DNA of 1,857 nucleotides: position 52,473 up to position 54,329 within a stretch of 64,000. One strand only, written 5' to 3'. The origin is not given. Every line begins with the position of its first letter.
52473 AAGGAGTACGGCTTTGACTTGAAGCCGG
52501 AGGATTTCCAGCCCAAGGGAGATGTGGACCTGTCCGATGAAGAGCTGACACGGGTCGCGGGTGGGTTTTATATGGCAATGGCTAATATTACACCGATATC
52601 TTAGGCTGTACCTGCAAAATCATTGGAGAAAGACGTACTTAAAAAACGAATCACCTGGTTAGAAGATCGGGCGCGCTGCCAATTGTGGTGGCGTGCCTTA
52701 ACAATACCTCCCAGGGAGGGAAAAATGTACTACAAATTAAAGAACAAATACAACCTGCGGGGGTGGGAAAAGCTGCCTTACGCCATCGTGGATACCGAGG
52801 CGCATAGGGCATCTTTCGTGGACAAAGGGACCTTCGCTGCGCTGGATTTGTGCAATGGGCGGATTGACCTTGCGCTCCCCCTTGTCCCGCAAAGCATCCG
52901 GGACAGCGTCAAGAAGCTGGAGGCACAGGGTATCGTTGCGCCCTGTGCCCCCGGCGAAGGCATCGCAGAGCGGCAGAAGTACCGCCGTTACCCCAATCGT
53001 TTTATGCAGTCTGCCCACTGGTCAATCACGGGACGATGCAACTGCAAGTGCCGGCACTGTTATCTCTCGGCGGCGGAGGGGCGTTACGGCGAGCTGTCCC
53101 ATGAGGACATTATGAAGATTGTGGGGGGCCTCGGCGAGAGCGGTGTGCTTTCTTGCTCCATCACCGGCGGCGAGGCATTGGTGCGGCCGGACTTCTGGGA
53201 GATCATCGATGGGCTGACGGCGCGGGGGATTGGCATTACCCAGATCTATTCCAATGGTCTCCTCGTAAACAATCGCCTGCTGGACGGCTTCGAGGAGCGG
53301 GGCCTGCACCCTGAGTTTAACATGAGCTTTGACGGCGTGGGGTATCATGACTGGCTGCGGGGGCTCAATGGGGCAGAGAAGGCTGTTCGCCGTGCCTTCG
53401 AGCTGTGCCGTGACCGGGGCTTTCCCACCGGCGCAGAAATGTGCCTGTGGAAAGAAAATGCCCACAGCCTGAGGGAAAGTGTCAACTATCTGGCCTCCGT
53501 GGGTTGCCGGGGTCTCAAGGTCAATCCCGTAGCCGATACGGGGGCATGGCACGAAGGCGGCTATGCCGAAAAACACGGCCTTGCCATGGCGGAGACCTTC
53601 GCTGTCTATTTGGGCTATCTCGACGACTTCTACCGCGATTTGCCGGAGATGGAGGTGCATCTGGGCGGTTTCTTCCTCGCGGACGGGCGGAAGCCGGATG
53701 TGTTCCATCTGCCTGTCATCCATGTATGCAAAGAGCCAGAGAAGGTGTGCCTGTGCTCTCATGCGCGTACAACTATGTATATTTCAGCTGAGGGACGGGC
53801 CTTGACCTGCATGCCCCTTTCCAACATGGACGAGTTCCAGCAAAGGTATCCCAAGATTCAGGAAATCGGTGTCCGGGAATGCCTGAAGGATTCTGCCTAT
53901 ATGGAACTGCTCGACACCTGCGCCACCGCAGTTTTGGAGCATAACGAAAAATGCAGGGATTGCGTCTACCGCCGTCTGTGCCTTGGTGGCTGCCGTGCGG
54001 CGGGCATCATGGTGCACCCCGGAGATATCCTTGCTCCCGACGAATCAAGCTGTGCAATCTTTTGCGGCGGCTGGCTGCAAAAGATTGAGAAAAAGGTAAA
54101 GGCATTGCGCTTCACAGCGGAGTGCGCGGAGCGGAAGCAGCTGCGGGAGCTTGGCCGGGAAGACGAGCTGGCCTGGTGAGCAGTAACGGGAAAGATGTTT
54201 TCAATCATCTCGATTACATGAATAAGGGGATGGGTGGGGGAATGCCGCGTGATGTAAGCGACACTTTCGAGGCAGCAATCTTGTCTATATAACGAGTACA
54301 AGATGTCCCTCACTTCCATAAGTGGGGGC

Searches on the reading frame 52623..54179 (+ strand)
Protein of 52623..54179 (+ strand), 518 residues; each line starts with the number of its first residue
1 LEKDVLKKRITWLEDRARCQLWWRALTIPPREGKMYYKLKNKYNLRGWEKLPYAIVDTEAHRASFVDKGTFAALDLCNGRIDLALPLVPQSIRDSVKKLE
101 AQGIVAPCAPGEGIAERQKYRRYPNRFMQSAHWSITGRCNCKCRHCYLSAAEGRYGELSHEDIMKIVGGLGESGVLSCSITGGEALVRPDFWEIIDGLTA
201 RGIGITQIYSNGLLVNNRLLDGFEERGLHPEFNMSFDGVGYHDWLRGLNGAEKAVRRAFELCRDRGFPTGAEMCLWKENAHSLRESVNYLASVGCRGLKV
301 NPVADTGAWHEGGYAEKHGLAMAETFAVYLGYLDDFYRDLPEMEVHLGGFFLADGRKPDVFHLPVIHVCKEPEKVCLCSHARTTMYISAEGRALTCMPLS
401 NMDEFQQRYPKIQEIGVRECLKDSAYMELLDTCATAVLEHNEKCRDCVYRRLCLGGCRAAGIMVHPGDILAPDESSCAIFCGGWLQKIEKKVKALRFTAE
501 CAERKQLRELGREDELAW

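Call 4: search_protein_families(library=ncbifam, proteins=[window:52623-54179:+], max_evalue=0.01)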
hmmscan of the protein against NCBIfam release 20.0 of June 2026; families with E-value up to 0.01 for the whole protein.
window:52623-54179:+ (518 aa): 51 families (the best 25 are shown)
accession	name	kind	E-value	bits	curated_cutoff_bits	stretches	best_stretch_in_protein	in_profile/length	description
TIGR04347.1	pseudo_SAM_Halo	equivalog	1.7e-23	83.5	525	1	131-295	40-204/390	TIGR04347 family pseudo-SAM/SPASM protein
TIGR04051.1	rSAM_NirJ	equivalog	6.7e-23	81.2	515.45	1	133-288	6-161/354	heme d1 biosynthesis radical SAM protein NirJ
TIGR04250.1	SCM_rSAM_ScmE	equivalog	2.8e-21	75.8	400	1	130-290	4-165/358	SynChlorMet cassette radical SAM/SPASM protein ScmE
TIGR03962.1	mycofact_rSAM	equivalog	2.1e-19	69.9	265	1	132-291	15-174/339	mycofactocin radical SAM maturase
TIGR04053.2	TIGR04053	equivalog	2.9e-19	69.6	395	1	132-301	11-184/366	TIGR04053 family radical SAM/SPASM domain-containing protein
TIGR04055.1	rSAM_NirJ2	equivalog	3.2e-19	69.6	500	2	133-307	4-178/326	putative heme d1 biosynthesis radical SAM protein NirJ2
TIGR04545.1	rSAM_ahbD_hemeb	equivalog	3.3e-19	69.5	500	1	133-307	4-179/339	heme b synthase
TIGR04054.1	rSAM_NirJ1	equivalog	4e-18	65.2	650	1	132-287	39-194/387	putative heme d1 biosynthesis radical SAM protein NirJ1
NF045574.1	sacti_mat_StsB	exception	6.4e-17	61.5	625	1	127-300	94-266/466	StsB family radical SAM/SPASM domain sactipeptide maturase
TIGR04546.1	rSAM_ahbC_deAc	equivalog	7.3e-17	61.2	650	1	132-284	42-194/390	12,18-didecarboxysiroheme deacetylase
NF012164.0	AlbA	equivalog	1.5e-16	59.9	850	1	131-310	115-295/442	subtilosin maturase AlbA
TIGR04103.1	rSAM_nif11_3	equivalog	1.7e-16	59.8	725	1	129-280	5-155/412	nif11-class peptide radical SAM maturase 3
TIGR04251.1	SCM_rSAM_ScmF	equivalog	7.9e-16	58.4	400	1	132-306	7-185/353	SynChlorMet cassette radical SAM/SPASM protein ScmF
TIGR04303.1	GeoRSP_rSAM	equivalog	3e-15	56.6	400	1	132-290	8-164/325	GeoRSP system radical SAM/SPASM protein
TIGR04133.1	rSAM_w_lipo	hypoth_equivalog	6e-15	55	425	1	126-307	21-206/350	TIGR04133 family radical SAM/SPASM protein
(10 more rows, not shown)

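Call 7: search_protein_families(library=pfam, proteins=[window:52623-54179:+], max_evalue=0.01)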
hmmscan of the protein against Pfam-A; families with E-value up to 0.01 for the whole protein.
window:52623-54179:+ (518 aa): 1 family
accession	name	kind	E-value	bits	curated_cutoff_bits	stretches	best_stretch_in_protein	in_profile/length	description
PF04055.27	Radical_SAM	-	3.7e-19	70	29.5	1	134-289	2-165/166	Radical SAM superfamily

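Call 12: find_homologous_proteins(query=window:52623-54179:+, max_evalue=1e-10)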
Query window:52623-54179:+ (518 aa): 1190 proteins with E <= 1e-10 among 8000 candidates; the best 120 are listed.
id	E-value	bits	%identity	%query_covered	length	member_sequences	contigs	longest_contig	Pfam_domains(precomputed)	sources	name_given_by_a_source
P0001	0.0e+0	1141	99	93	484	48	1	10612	PF04055.28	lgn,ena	-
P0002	4.8e-263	892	76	93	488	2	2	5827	PF04055.28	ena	-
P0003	1.4e-262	890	76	93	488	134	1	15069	PF04055.28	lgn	-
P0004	5.9e-257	872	74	92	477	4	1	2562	PF04055.28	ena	-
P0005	2.7e-256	870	75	92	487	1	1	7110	PF04055.28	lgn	-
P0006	1.5e-252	857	73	93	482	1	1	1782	PF04055.28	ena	-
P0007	4.6e-252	856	74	92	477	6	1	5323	PF04055.28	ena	-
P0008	1.2e-251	854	74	93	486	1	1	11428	PF04055.28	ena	-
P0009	9.1e-251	851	74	93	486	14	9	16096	PF04055.28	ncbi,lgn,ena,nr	nr:radical SAM protein [uncultured Butyrivibrio sp.]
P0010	4.1e-250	849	71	93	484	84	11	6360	PF04055.28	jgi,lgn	-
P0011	7.8e-250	848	73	93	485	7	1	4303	PF04055.28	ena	-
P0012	3.6e-245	833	71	93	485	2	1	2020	PF04055.28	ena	-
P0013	2.3e-244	830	71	93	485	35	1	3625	PF04055.28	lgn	-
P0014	6.0e-244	829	70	93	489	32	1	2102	PF04055.28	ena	-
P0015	4.1e-243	826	70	93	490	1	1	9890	PF04055.28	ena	-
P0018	1.3e-231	788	67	93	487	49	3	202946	PF04055.28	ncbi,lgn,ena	-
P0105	1.9e-163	563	52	89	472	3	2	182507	PF04055.28,PF13353.12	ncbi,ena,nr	ncbi:MAG: radical SAM protein [Clostridia bacterium]|nr:radical SAM protein [Clostridia bacterium]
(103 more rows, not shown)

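Call 13: find_encoding_contigs(protein=P0018, flank=4000, max_places=3)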
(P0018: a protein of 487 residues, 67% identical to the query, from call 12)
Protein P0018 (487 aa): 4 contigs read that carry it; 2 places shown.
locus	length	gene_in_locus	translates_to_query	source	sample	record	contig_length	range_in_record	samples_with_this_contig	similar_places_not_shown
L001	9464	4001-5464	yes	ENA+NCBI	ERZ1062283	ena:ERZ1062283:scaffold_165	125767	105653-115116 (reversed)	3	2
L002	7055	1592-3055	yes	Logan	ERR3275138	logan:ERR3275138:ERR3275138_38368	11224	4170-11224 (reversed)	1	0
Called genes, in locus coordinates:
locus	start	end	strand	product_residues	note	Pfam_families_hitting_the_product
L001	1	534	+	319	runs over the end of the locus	PF04055:Radical_SAM, PF06968:BATS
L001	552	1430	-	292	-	PF00126:HTH_1, PF03466:LysR_substrate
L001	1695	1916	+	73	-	-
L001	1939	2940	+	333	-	PF05448:AXE1 (faint), PF12740:PETase, PF01738:DLH (weak), PF02129:Peptidase_S15, PF00326:Peptidase_S9 (faint)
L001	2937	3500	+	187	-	PF18050:Cyclophil_like2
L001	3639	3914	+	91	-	PF07862:Nif11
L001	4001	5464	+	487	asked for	PF04055:Radical_SAM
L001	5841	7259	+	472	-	PF01637:ATPase_2, PF13191:AAA_16 (weak), PF13173:AAA_14 (weak), PF13401:AAA_22 (weak)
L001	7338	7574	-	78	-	-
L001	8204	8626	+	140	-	-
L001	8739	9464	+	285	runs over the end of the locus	-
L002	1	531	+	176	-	?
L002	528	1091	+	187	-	PF18050:Cyclophil_like2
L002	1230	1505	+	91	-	PF07862:Nif11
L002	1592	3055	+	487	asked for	PF04055:Radical_SAM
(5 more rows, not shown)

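Call 14: find_encoding_contigs(protein=P0105, flank=4000, max_places=3)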
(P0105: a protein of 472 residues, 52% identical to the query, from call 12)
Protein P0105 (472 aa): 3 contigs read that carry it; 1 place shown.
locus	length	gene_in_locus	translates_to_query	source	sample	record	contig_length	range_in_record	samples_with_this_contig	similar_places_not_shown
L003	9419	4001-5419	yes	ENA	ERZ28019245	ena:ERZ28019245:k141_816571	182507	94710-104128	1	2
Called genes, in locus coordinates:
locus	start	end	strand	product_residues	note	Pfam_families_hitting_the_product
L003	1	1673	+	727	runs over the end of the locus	PF02463:SMC_N (faint), PF00664:ABC_membrane, PF00005:ABC_tran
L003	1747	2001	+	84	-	-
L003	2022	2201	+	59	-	-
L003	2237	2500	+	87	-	-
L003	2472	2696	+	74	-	-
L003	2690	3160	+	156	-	PF04542:Sigma70_r2, PF08281:Sigma70_r4_2 (weak), PF04545:Sigma70_r4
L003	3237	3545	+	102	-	-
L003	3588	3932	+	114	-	PF07862:Nif11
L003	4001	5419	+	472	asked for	PF04055:Radical_SAM, PF13353:Fer4_12 (weak)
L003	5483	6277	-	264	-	PF00005:ABC_tran, PF02463:SMC_N, PF13304:AAA_21 (faint)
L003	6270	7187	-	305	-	PF02653:BPD_transp_2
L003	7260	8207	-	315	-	PF04392:ABC_sub_bind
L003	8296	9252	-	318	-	PF04392:ABC_sub_bind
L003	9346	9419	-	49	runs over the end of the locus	-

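Call 19: find_encoding_contigs(protein=P0003, flank=6000, max_places=3)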
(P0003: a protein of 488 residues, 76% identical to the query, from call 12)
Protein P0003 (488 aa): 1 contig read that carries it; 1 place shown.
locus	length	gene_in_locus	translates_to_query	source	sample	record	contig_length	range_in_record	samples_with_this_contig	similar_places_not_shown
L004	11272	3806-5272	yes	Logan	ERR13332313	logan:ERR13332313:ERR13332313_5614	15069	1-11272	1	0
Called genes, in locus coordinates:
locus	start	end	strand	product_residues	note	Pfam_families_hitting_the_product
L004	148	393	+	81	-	-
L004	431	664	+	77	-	-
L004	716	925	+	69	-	-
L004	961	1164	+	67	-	-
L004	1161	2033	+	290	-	PF22541:DUF7005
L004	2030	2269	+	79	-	-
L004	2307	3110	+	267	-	-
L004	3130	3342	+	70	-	-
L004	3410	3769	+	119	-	PF07862:Nif11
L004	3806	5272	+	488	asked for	PF04055:Radical_SAM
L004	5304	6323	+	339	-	PF12158:DUF3592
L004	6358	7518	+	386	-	PF00702:Hydrolase (weak), PF12710:HAD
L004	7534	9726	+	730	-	PF02743:dCache_1, PF22673:MCP-like_PDC_1, PF07228:SpoIIE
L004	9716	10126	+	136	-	PF13581:HATPase_c_2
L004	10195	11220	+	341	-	PF02368:Big_2 (faint), PF26182:Ig_NUP210_5th (faint), PF21461:HL_N-beta (faint), PF13629:T2SS-T3SS_pil_N (weak)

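Call 20: find_encoding_contigs(protein=P0009, flank=6000, max_places=4)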
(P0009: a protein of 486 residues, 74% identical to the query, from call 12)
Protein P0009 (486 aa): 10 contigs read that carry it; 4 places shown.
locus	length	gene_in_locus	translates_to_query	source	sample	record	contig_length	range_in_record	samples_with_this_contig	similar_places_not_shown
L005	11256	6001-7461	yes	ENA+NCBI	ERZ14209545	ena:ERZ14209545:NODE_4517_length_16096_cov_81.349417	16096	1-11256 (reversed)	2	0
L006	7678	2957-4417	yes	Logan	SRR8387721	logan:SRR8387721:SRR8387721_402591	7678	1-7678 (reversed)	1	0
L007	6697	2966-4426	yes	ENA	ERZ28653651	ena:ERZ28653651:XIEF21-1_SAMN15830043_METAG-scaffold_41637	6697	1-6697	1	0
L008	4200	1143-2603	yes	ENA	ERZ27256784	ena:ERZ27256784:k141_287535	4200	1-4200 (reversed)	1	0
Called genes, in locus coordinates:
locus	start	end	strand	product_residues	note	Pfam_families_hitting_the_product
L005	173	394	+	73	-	-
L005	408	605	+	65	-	-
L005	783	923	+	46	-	PF00300:His_Phos_1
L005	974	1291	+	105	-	-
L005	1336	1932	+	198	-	PF14131:DUF4298, PF07876:Dabb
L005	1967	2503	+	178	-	PF01613:Flavin_Reduct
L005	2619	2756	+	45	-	-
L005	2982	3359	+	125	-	PF06935:DUF1284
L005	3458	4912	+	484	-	PF02554:CstA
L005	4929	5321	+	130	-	-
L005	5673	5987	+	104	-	PF07862:Nif11 (weak)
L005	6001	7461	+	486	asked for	PF04055:Radical_SAM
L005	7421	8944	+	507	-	PF13575:DUF4135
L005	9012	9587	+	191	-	PF00027:cNMP_binding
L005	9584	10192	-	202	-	-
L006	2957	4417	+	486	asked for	PF04055:Radical_SAM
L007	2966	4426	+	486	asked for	PF04055:Radical_SAM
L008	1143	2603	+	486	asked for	PF04055:Radical_SAM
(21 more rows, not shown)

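Call 31: find_encoding_contigs(protein=P0001, flank=8000, max_places=3)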
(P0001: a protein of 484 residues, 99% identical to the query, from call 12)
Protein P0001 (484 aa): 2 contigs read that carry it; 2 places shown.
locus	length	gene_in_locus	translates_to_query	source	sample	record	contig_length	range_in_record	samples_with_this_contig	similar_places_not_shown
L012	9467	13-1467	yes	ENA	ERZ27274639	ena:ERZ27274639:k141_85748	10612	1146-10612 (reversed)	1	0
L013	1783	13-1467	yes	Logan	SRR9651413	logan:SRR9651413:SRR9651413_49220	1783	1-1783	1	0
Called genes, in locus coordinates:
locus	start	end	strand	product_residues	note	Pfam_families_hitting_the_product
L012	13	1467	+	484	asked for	PF04055:Radical_SAM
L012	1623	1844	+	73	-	-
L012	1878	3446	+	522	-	PF13353:Fer4_12, PF04055:Radical_SAM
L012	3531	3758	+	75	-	-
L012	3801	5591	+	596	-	-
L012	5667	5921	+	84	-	-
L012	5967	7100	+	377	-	-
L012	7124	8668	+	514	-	PF13353:Fer4_12, PF04055:Radical_SAM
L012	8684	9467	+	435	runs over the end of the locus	PF04055:Radical_SAM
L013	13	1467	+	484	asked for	PF04055:Radical_SAM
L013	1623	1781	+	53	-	?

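Call 40: find_related_loci(query=A2, collection=genome_contigs, flank=2500)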
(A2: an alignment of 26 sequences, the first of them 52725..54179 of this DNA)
Query A2 (484 aa) in genome_contigs; peptide patterns used: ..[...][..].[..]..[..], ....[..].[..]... (x = any residue, [..] = any of these).
600 stretches matched a pattern (row limit reached: there are more); 415 encode a relative of the query (tblastn E <= 1e-3); the best 80 are kept; 80 distinct loci.
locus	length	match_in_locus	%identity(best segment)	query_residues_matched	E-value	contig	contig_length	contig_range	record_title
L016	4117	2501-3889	47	2-466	1e-152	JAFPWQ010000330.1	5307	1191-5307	MAG: Synergistaceae bacterium isolate RGIG1542 Goat_Abomasum-5__c833227, whole genome shotgun sequence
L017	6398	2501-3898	48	1-467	7e-151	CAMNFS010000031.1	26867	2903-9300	MAG: uncultured Erysipelotrichaceae bacterium isolate SRR1206671_bin.163_metaWRAP_v1.3_MAG genome assembly, contig: NODE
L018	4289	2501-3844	46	2-450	6e-129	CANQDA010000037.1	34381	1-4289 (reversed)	MAG: uncultured Lachnospiraceae bacterium isolate Lapin-003-2__bin22 genome assembly, contig: Lapin-003-2__NODE_1192_len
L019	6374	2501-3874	39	2-461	1e-105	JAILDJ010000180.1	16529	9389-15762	MAG: Clostridiales bacterium isolate RUI017 k141_12965982_flag=0_multi=50.9695_len=16529, whole genome shotgun sequence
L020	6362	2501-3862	37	1-456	1e-103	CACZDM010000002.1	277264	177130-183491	MAG: Ruminococcaceae bacterium isolate RUG12519 genome assembly, contig: RUG12519_asm_2, whole genome shotgun sequence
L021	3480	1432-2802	36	1-459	2e-98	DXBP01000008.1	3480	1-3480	MAG TPA_asm: Candidatus Gemmiger excrementigallinarum isolate ChiSxjej1B13-11774 ChiSxjej1B13M5__C43862_L3480_SAMN080099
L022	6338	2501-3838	36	1-443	2e-88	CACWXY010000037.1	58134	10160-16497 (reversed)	MAG: uncultured Clostridiales bacterium isolate RUG11012 genome assembly, contig: RUG11012_asm_37, whole genome shotgun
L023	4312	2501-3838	33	1-443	2e-74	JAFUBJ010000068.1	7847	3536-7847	MAG: Atopobiaceae bacterium isolate RGIG4340 Roe_deer_Jejunum-1__c30498, whole genome shotgun sequence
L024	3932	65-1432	48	1-458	5e-146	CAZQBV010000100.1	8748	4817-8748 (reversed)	MAG TPA_asm: uncultured Christensenella sp. isolate SRP242652_co4_64 genome assembly, contig: NODE_3744_length_8748_cov_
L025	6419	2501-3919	26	1-456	3e-50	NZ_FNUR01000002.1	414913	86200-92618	Butyrivibrio sp. Su6, whole genome shotgun sequence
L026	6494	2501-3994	23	1-459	1e-40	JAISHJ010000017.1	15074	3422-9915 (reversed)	MAG: Ruminococcus sp. isolate Hm464_bin171 k119_876505, whole genome shotgun sequence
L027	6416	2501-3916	29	1-456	1e-54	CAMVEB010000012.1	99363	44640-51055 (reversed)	MAG TPA_asm: uncultured Clostridia bacterium isolate SRR8387719_bin.17_metaWRAP_v1.3_MAG genome assembly, contig: ERZ142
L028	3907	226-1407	23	41-456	2e-19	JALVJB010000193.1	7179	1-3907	MAG: Acidilobaceae archaeon isolate A1_metabat2_scaf2bin.012 A1_NODE_8119_length_7179_cov_60.724192, whole genome shotgu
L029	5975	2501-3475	28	100-440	3e-18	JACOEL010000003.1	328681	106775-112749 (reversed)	MAG: Nitrospira sp. isolate S2bin.17 NODE_32_length_328681_cov_53.020175, whole genome shotgun sequence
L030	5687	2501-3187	26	96-308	4e-18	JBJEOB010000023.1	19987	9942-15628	MAG: Lachnospiraceae bacterium isolate LOHA06_bin.032 NODE_1381_length_19987_cov_11.028848, whole genome shotgun sequenc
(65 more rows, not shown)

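Call 60: search_solved_structures(query=window:52725-54179:+, max_evalue=0.001)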
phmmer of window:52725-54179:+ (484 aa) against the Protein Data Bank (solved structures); distinct sequences matched with E-value up to 0.001: 4.
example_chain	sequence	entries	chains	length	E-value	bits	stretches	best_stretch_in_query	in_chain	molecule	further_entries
6efn_A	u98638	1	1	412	6.4e-11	44.9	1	99-277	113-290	Sporulation killing factor maturation protein SkfB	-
7tol_A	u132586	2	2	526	2.2e-08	36.5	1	97-275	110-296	glycerol dibiphytanyl glycerol tetraether - macrocyclic archaeol synthase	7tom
6c8v_A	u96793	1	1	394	1.9e-07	33.4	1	101-439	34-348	Coenzyme PQQ synthesis protein E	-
8wm2_A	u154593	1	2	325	0.00049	22.2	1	98-194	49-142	Fe-S radical SAM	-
